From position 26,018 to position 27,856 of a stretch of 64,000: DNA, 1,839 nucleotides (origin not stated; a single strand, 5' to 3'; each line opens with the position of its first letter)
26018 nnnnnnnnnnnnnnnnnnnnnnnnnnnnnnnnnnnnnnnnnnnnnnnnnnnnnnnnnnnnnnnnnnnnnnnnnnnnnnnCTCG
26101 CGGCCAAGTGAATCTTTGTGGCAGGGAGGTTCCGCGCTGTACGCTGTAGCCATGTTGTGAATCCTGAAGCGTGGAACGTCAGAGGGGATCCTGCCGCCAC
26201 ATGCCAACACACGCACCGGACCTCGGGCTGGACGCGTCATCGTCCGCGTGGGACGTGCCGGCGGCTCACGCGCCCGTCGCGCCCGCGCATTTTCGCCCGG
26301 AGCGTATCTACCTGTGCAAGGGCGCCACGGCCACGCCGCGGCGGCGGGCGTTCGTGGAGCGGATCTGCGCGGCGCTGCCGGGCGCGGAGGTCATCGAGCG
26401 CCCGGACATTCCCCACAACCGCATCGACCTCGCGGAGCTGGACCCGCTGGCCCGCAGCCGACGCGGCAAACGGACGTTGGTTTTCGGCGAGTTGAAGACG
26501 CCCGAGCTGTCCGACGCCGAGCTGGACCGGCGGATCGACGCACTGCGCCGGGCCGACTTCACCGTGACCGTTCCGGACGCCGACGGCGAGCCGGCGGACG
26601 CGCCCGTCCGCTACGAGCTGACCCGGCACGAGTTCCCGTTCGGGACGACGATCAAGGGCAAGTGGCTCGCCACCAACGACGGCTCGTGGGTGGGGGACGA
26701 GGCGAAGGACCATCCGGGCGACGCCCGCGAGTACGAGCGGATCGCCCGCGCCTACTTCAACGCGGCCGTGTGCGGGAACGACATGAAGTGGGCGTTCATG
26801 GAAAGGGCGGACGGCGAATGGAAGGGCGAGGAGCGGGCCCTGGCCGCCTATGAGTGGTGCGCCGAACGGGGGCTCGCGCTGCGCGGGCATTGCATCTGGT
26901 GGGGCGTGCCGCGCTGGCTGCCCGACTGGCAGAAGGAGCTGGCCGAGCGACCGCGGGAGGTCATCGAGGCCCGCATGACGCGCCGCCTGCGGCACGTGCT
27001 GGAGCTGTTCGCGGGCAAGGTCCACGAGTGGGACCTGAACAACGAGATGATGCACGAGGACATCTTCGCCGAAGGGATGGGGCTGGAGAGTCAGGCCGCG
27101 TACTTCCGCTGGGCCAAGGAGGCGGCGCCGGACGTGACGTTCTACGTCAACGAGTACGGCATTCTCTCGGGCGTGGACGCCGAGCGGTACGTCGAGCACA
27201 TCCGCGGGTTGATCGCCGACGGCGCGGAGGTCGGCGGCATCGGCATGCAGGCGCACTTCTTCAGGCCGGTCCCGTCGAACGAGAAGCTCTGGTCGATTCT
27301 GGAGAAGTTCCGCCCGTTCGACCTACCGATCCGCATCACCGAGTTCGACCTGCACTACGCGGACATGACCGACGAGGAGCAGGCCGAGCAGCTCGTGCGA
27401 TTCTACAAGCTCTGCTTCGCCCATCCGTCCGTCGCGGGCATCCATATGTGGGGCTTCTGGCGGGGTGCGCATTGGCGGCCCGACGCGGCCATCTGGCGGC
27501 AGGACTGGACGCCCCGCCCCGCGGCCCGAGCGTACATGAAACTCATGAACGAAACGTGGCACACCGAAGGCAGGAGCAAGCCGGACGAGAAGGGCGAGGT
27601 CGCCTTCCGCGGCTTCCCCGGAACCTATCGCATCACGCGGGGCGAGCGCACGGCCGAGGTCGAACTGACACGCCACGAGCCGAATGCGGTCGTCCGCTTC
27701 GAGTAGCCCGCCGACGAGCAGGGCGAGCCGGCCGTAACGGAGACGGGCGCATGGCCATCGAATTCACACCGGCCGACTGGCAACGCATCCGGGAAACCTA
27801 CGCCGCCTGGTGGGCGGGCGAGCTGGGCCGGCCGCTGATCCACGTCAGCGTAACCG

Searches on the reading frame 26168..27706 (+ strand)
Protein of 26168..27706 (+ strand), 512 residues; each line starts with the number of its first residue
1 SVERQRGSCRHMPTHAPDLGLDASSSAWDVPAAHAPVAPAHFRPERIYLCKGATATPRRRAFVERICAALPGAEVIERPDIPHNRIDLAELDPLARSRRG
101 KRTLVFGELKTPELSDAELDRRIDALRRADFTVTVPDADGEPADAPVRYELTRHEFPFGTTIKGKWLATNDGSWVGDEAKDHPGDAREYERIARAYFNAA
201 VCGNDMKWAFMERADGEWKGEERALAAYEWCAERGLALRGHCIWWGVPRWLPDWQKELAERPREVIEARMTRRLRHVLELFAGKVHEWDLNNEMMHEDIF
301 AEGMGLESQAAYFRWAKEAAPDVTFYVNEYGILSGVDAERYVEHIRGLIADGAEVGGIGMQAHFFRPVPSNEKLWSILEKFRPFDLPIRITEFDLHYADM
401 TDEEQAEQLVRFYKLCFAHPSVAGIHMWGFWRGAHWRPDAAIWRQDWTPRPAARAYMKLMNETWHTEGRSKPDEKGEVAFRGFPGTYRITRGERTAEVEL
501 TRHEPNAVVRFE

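Call 33: search_protein_families(library=pfam, proteins=[window:26168-27706:+], max_evalue=0.0001)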
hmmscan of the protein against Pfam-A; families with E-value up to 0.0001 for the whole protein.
window:26168-27706:+ (512 aa): 1 family
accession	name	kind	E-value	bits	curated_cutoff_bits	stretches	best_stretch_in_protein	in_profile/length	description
PF00331.26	Glyco_hydro_10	-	1.5e-45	156.2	22.1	1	178-457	16-309/311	Glycosyl hydrolase family 10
